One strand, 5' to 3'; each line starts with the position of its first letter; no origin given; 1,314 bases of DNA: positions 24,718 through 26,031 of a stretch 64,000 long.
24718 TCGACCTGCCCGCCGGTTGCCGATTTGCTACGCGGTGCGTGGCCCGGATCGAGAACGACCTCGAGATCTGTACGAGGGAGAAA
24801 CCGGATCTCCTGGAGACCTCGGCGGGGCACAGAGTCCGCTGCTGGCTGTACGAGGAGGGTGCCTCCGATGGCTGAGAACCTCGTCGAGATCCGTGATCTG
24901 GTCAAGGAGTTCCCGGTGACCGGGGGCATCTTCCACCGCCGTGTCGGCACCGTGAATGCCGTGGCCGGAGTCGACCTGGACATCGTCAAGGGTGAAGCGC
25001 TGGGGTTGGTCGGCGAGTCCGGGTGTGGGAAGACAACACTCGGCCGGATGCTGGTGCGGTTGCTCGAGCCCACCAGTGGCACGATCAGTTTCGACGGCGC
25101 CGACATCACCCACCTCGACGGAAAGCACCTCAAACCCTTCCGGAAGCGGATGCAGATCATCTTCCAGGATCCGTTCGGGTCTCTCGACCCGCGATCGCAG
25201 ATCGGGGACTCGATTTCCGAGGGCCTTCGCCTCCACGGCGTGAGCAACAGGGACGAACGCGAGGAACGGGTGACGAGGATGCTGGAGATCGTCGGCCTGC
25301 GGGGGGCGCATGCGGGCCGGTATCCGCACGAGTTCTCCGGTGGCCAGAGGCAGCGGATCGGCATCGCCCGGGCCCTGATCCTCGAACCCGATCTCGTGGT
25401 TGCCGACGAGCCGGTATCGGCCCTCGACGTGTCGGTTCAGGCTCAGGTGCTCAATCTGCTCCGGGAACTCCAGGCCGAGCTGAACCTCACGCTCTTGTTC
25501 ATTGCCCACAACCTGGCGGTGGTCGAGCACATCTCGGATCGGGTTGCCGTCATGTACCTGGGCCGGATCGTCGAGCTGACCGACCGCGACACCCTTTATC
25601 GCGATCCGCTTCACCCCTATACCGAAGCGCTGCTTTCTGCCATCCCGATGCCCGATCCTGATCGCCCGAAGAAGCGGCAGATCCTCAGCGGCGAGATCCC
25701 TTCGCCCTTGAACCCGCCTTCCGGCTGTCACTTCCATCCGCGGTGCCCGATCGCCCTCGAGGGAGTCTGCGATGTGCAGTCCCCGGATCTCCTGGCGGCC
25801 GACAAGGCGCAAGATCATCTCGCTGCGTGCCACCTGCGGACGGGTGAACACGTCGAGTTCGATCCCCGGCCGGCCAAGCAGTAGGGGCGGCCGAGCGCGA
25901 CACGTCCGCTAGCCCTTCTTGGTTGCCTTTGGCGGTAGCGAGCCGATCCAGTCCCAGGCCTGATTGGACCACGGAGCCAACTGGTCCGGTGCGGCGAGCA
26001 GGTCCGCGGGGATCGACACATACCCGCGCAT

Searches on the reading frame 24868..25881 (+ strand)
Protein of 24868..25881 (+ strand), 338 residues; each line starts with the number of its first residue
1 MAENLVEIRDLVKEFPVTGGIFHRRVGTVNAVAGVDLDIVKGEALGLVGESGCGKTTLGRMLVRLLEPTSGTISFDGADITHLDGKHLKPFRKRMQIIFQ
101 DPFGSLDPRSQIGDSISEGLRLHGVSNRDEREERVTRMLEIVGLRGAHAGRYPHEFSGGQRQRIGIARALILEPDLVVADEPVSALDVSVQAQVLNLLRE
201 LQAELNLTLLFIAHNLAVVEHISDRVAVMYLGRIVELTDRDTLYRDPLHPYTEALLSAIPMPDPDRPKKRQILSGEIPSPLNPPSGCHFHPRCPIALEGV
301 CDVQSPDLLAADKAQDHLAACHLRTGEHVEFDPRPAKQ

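Call 11: search_protein_families(library=pfam, proteins=[window:24868-25881:+], max_evalue=0.01)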
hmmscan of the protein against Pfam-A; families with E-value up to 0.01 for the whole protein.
window:24868-25881:+ (338 aa): 5 families
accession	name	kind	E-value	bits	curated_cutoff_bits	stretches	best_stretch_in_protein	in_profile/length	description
PF00005.33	ABC_tran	-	3.1e-33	115.7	25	1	34-183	3-136/137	ABC transporter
PF08352.17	oligo_HPY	-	5.8e-18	65.5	27.1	1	235-299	1-64/65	Oligopeptide/dipeptide transporter, C-terminal region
PF13304.12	AAA_21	-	9e-05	23.1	27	0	151-219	233-303/304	AAA domain, putative AbiEii toxin, Type IV TA system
PF13401.12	AAA_22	-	0.0012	19.6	27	1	47-75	10-33/130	AAA domain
PF06745.19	ATPase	-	0.0094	15.8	26.6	0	39-59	16-36/231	KaiC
